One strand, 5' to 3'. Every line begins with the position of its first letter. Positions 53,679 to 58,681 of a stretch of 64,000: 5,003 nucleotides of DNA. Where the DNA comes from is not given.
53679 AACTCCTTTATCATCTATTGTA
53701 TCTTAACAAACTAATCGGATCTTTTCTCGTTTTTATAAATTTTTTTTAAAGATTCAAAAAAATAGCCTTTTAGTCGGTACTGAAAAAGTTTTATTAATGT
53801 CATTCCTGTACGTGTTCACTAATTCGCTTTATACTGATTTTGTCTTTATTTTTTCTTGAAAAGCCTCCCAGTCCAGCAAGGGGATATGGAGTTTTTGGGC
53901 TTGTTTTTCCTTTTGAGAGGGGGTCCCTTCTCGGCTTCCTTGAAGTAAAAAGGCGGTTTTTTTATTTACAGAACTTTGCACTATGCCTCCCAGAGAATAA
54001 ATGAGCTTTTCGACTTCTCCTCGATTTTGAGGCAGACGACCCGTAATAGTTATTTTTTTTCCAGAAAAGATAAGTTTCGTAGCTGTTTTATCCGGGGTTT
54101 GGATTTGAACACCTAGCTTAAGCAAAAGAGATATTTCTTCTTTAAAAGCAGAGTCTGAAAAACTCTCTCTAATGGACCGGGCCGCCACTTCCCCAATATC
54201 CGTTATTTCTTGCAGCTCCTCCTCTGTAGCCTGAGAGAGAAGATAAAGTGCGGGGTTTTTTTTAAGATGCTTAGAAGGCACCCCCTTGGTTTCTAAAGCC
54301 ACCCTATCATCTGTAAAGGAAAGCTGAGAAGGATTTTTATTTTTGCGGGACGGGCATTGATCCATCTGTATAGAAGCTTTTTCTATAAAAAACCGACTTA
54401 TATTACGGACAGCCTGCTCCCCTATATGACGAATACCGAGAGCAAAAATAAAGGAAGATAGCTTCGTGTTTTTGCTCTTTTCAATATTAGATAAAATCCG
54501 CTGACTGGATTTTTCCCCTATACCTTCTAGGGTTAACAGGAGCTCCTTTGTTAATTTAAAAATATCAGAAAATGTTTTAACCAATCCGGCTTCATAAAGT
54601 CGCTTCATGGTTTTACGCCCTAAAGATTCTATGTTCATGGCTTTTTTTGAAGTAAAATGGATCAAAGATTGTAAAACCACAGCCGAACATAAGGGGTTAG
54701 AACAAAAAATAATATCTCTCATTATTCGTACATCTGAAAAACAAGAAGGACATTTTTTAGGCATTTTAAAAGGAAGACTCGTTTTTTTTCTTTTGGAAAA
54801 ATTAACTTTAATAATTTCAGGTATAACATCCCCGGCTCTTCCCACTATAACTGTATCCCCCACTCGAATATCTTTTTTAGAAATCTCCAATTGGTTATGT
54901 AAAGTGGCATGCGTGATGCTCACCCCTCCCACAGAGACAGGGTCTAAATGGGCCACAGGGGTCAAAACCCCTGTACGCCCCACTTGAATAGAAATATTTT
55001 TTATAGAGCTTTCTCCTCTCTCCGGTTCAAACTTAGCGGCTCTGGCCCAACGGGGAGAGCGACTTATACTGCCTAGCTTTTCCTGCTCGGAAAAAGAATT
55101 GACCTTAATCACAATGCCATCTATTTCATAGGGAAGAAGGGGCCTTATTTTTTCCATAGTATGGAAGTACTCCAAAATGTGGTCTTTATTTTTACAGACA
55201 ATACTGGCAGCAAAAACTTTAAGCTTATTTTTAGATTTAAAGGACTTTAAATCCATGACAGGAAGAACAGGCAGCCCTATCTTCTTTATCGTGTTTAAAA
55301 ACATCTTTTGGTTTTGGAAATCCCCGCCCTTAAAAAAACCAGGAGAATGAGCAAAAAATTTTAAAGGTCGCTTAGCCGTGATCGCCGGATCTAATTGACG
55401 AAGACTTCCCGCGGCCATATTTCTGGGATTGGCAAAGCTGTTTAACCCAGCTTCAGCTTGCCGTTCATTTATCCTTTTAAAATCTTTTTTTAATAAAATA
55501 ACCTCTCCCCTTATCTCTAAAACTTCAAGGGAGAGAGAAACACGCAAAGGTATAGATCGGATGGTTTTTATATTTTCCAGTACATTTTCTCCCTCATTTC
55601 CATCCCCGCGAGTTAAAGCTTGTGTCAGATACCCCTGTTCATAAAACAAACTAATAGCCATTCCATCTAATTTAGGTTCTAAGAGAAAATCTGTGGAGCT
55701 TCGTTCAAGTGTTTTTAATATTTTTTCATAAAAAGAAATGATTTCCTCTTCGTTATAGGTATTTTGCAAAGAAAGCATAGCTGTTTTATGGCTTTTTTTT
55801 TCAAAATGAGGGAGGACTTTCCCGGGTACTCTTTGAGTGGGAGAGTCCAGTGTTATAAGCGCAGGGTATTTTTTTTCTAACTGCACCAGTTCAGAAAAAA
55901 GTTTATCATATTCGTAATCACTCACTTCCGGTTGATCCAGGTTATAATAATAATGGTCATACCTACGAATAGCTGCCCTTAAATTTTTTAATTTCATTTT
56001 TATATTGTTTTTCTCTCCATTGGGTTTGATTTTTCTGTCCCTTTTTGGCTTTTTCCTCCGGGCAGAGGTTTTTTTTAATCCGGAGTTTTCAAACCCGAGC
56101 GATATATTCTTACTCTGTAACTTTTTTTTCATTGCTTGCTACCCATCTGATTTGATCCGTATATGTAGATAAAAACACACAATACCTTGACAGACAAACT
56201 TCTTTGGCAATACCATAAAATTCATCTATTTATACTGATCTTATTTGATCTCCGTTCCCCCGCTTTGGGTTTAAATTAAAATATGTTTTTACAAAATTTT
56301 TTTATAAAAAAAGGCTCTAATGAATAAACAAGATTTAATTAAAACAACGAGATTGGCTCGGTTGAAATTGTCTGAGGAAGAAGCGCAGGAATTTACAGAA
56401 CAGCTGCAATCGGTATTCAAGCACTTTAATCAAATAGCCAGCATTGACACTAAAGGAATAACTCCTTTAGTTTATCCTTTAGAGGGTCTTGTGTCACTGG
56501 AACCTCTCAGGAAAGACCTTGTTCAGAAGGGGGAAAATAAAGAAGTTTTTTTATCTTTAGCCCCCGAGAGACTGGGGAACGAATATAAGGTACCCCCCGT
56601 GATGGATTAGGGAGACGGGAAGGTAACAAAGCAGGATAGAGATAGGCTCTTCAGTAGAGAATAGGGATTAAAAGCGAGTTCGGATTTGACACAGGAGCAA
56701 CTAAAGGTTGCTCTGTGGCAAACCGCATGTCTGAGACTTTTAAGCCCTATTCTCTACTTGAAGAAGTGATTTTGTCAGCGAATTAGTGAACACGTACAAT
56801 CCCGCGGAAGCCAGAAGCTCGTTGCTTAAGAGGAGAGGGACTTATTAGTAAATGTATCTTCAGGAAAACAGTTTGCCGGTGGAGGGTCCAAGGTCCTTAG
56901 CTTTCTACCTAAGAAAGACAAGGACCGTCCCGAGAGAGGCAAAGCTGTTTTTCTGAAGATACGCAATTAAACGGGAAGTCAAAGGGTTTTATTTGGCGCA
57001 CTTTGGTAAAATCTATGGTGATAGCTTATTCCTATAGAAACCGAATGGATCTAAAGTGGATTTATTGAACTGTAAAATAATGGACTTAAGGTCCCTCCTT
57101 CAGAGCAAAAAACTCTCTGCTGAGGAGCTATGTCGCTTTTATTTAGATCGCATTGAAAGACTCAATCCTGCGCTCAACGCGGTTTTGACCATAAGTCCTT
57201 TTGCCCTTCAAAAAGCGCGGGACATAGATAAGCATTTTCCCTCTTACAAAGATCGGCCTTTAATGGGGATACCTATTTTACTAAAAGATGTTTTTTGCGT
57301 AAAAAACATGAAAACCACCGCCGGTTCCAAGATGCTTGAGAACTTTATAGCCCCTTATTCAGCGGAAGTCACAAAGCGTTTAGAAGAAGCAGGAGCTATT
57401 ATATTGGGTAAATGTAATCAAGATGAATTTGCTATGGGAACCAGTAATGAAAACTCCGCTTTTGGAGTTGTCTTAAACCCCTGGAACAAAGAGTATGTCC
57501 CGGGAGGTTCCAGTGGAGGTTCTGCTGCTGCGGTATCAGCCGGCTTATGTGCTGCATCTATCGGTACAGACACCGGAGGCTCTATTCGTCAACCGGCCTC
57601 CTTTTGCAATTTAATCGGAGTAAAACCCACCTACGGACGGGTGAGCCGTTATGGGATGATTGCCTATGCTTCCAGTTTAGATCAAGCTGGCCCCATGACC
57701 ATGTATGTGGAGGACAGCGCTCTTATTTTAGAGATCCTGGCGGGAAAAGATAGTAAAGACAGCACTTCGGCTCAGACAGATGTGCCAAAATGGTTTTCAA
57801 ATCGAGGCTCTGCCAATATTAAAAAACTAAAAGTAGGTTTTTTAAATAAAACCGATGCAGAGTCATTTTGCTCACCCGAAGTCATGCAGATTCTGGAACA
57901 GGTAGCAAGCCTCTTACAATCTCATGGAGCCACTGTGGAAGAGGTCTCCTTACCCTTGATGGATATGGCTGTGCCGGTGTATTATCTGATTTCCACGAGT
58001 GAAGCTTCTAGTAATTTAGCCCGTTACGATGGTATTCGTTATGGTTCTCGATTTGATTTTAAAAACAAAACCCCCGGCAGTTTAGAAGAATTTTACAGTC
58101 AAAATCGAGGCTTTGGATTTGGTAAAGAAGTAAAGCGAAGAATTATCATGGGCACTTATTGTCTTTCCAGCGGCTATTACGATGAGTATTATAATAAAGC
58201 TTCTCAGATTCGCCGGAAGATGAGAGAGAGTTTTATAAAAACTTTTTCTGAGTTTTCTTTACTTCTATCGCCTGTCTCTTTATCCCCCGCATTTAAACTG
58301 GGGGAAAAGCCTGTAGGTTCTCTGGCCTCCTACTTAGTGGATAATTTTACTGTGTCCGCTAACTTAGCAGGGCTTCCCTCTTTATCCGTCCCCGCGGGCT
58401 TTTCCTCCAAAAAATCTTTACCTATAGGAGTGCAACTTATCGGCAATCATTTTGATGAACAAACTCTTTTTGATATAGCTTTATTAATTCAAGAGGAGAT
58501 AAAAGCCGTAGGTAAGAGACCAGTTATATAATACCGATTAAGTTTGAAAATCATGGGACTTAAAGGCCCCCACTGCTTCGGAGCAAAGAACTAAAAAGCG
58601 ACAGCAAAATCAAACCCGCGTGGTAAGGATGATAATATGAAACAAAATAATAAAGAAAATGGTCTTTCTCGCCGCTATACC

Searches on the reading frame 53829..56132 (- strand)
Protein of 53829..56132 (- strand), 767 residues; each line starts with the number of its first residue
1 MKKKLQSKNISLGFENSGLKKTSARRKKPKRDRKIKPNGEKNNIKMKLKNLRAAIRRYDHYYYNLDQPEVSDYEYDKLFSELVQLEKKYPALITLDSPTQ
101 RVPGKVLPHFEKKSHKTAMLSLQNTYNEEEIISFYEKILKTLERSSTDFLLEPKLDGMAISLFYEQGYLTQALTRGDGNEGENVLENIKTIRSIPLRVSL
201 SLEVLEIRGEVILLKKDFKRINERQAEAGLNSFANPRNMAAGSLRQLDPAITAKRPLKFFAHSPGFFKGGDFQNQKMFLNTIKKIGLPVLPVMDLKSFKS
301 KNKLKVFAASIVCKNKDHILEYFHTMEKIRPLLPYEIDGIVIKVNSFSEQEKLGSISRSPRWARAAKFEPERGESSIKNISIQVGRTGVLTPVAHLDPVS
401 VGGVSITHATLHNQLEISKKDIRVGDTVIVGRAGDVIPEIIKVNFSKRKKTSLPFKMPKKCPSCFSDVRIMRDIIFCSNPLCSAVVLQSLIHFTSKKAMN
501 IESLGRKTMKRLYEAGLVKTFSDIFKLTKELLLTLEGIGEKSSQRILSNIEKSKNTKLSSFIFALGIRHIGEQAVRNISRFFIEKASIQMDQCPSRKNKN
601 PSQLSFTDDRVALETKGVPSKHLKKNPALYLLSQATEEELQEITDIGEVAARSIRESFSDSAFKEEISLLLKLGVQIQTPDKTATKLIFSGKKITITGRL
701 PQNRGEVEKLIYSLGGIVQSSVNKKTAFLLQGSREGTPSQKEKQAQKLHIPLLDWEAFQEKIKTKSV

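Call 14: search_protein_families(library=ncbifam, proteins=[window:53829-56132:-], max_evalue=0.00001)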
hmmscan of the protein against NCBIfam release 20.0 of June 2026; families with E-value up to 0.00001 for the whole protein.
window:53829-56132:- (767 aa): 6 families
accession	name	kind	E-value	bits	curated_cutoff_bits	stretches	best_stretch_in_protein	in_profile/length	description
NF005932.1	PRK07956.1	equivalog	6.2e-214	712.3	369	2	47-589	2-533/664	NAD-dependent DNA ligase LigA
TIGR00575.1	dnlj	equivalog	3.9e-208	693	444.45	1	51-757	1-651/652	NAD-dependent DNA ligase LigA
NF010931.0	PRK14351.1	equivalog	8.6e-156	520.3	1051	2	41-587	29-553/692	NAD-dependent DNA ligase LigA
NF010930.0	PRK14350.1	equivalog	2.2e-117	393.1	652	2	42-581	3-521/669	NAD-dependent DNA ligase LigA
NF005987.0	PRK08097.1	equivalog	2.3e-52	178.2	498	1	37-573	23-502/562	NAD-dependent DNA ligase LigB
NF004844.0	PRK06195.1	equivalog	2.1e-06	27.4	373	1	684-749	216-282/309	DNA polymerase III subunit epsilon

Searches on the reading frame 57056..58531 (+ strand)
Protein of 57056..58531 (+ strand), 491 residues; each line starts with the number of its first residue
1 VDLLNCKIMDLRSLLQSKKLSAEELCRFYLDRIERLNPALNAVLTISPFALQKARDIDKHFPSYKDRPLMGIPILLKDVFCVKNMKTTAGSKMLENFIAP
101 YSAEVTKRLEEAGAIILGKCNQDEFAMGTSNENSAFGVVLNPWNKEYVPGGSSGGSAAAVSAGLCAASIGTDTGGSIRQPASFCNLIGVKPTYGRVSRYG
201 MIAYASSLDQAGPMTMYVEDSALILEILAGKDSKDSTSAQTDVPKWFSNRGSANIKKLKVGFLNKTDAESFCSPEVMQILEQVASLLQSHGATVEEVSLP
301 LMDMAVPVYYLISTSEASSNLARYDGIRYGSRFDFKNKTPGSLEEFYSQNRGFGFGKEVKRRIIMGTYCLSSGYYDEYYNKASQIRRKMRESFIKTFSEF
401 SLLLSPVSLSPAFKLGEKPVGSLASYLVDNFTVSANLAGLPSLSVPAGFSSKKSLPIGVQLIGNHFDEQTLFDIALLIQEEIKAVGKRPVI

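Call 14: search_protein_families(library=ncbifam, proteins=[window:57056-58531:+], max_evalue=0.00001)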
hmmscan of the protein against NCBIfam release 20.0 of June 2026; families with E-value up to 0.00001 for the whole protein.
window:57056-58531:+ (491 aa): 26 families (the best 25 are shown)
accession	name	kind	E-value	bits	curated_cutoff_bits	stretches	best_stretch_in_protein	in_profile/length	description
TIGR00132.1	gatA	equivalog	4.2e-168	559.9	481.1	1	12-482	2-464/466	Asp-tRNA(Asn)/Glu-tRNA(Gln) amidotransferase subunit GatA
NF005517.0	PRK07139.1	equivalog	2.6e-86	290.1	546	1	66-484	34-435/439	amidase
NF005565.0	PRK07235.1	subfamily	3.7e-80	270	545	1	64-478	83-497/506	amidase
NF004815.0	PRK06169.1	equivalog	1e-77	261.7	506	2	10-306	14-310/471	amidase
NF006631.0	PRK09201.1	equivalog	4.6e-77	259.7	461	2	5-320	6-318/466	AtzE family amidohydrolase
NF005688.0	PRK07488.1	equivalog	5.4e-77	259.7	532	1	3-484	8-468/474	indoleacetamide hydrolase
NF005687.0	PRK07487.1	subfamily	7.8e-73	245.8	428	2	9-321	11-321/468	amidase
TIGR02715.1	amido_AtzE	subfamily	1.3e-72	245.2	425.75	2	8-319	2-310/452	AtzE family amidohydrolase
NF004816.0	PRK06170.1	equivalog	1.8e-72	244.5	503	2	8-308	14-318/493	amidase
NF005450.0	PRK07042.1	equivalog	2.2e-70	237.4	458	2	3-299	4-296/464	amidase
NF005686.0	PRK07486.1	subfamily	3.6e-69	233.7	465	2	2-301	10-312/486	amidase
NF006006.0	PRK08137.1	equivalog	9.5e-69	232.6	534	1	3-298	31-335/529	amidase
NF004717.0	PRK06061.1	equivalog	7.3e-68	229.4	498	2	9-298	20-309/483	amidase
NF005300.0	PRK06828.1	subfamily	7e-62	209.4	494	1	7-301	14-326/491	amidase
NF005219.0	PRK06707.1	equivalog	1.3e-61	208.7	498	1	3-477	68-523/536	amidase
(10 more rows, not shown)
